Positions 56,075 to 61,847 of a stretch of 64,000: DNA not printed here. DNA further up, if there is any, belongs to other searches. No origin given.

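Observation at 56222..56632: Hidden small gene: chloroplast-type DnaJ-like zinc-finger protein (BSD2-like) buried in the tail of a 710-aa spurious ORF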

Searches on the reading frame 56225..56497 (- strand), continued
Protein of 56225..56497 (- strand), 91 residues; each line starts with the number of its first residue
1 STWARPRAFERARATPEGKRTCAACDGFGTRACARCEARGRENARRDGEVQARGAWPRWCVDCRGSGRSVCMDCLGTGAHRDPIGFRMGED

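Call 49: search_solved_structures(query=A3, max_evalue=10, show_alignments=1)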
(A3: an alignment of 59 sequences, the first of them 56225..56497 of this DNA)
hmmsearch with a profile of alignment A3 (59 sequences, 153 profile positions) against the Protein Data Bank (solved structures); distinct sequences matched with E-value up to 10: 15.
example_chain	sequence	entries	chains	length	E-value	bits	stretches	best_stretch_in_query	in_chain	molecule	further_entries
9ci1_1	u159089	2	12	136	8.6e-07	32.2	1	33-121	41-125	Bundle Sheath Defective 2 | Protein BUNDLE SHEATH DEFECTIVE 2, chloroplastic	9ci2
6jzb_A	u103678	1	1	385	3.2e-06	30.4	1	55-125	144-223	Chaperone protein DnaJ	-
8xku_R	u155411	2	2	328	1.1e-05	28.7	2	58-87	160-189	Embryo defective 2737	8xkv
8xks_C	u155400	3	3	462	7.5e-05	25.9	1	62-87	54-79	4Fe-4S ferredoxin-type domain-containing protein | DnaJ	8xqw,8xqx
6ekb_A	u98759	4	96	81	0.00011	25.4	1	57-121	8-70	DnaJ/Hsp40 cysteine-rich domain superfamily protein | Protein BUNDLE SHEATH DEFECTIVE 2, chloroplastic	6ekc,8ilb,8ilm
1exk_A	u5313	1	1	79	0.00055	23.1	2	63-87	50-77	DNAJ PROTEIN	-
3lcz_A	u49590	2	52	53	0.021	18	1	63-86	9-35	Inhibitor of TRAP, regulated by T-BOX (Trp) sequence RtpA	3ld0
7ubm_Q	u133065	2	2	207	0.032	17.4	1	48-112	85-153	Antitermination protein Q | Antitermination protein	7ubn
9gi8_A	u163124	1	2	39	0.17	15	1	71-91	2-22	Transmembrane protein 106B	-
4mo1_A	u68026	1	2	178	0.6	13.3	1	59-112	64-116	Antitermination protein Q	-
2vf7_A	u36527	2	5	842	0.66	13.1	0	76-109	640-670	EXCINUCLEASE ABC, SUBUNIT A. | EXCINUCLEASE ABC SUBUNIT A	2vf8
7qvf_A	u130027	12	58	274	0.68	13.1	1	60-91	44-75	Transmembrane protein 106B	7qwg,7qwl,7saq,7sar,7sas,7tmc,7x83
7qvc_A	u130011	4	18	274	0.68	13.1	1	60-91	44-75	Transmembrane protein 106B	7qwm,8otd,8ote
2ctt_A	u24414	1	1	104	0.69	13.1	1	49-125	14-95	DnaJ homolog subfamily A member 3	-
7ubj_A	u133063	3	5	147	1.5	12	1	74-112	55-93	Antitermination protein Q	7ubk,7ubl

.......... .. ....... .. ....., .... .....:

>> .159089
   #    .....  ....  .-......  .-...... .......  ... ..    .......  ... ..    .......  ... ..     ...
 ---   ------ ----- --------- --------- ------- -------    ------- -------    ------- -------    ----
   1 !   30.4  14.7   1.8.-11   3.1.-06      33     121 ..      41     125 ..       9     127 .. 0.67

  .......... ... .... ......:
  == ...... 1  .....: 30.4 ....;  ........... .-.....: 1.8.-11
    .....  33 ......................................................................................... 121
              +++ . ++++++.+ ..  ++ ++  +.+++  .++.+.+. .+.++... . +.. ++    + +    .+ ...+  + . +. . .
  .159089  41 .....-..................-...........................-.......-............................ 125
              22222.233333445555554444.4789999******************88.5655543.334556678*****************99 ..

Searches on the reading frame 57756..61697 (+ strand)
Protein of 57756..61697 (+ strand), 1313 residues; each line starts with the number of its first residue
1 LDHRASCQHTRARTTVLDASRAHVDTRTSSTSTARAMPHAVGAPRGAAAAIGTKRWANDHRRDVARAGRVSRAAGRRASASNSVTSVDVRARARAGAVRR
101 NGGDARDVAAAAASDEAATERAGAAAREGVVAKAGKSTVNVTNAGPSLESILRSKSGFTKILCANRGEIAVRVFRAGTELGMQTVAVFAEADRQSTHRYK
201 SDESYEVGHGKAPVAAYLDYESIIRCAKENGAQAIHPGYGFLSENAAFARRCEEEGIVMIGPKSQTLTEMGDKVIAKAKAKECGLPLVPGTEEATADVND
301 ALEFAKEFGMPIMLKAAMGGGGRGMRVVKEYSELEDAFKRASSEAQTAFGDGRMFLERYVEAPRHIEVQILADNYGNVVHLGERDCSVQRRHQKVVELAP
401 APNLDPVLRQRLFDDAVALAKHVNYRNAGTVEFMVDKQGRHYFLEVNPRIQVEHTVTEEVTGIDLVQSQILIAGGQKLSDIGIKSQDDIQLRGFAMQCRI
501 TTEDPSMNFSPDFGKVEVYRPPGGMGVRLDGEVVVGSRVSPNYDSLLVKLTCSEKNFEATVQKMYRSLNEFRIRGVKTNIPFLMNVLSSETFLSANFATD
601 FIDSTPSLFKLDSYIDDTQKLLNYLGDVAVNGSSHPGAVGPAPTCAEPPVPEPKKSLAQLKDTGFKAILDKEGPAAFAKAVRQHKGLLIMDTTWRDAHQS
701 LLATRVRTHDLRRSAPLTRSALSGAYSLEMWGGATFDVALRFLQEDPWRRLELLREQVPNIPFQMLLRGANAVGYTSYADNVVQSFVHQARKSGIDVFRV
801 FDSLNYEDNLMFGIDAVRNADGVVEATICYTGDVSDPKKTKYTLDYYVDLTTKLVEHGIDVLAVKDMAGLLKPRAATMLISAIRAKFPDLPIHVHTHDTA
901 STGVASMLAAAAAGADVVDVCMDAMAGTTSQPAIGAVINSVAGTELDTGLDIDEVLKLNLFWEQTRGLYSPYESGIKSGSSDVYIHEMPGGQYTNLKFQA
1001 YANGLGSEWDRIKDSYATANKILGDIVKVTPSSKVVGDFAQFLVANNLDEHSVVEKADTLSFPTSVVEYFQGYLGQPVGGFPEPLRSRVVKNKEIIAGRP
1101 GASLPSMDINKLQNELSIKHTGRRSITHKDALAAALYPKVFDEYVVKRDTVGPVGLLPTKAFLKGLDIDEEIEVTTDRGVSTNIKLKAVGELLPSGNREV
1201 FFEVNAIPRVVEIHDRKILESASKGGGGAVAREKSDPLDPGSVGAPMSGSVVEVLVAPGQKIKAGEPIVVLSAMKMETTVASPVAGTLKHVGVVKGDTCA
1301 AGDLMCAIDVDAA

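Call 5: search_protein_families(library=pfam, proteins=[window:57756-61697:+], max_evalue=1)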
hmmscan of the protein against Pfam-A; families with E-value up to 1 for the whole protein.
window:57756-61697:+ (1313 aa): 15 families
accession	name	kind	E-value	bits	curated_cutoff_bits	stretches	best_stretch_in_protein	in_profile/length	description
PF02786.22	CPSase_L_D2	-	5.6e-77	258.4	19.8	1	272-479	1-209/211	Carbamoyl-phosphate synthase L chain, ATP binding domain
PF02436.23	PYC_OADA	-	1.3e-69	234.4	27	1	983-1184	1-200/201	Conserved carboxylase domain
PF00289.28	Biotin_carb_N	-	4.9e-40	136.9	25.5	1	158-267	2-110/110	Biotin carboxylase, N-terminal domain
PF02785.25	Biotin_carb_C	-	4.4e-33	114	32.4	1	497-603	1-107/108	Biotin carboxylase C-terminal domain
PF00364.28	Biotin_lipoyl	-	2.6e-16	59.7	22.1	1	1243-1308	3-73/73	Biotin-requiring enzyme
PF00682.25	HMGL-like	-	2.4e-14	53.8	29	1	823-958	118-256/260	HMGL-like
PF07478.18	Dala_Dala_lig_C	-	2.9e-08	33.9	24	1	301-448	28-174/204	D-ala D-ala ligase C-terminus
PF02222.28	ATP-grasp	-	5.7e-07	29.8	27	1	298-450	19-163/179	ATP-grasp domain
PF13533.13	Biotin_lipoyl_2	-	3.9e-06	27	29.8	2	1245-1271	5-31/32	Biotin-lipoyl like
PF02655.19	ATP-grasp_3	-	0.012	16.1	23.2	1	309-451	31-158/160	ATP-grasp domain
PF14397.11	ATPgrasp_ST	-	0.095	12.3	31.4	1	269-333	18-84/278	Sugar-transfer associated ATP-grasp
PF00596.27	Aldolase_II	-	0.1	12.9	22.2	1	866-909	60-103/183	Class II Aldolase and Adducin N-terminal domain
PF13375.12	RnfC_N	-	0.12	12.9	25.6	1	1249-1295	39-84/101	RnfC Barrel sandwich hybrid domain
PF15632.11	ATPgrasp_Ter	-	0.13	12.4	29.1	1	409-475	46-110/131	ATP-grasp in the biosynthetic pathway with Ter operon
PF16576.10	HlyD_D23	-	0.14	11.9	30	0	1243-1272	111-140/214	Barrel-sandwich domain of CusB or HlyD membrane-fusion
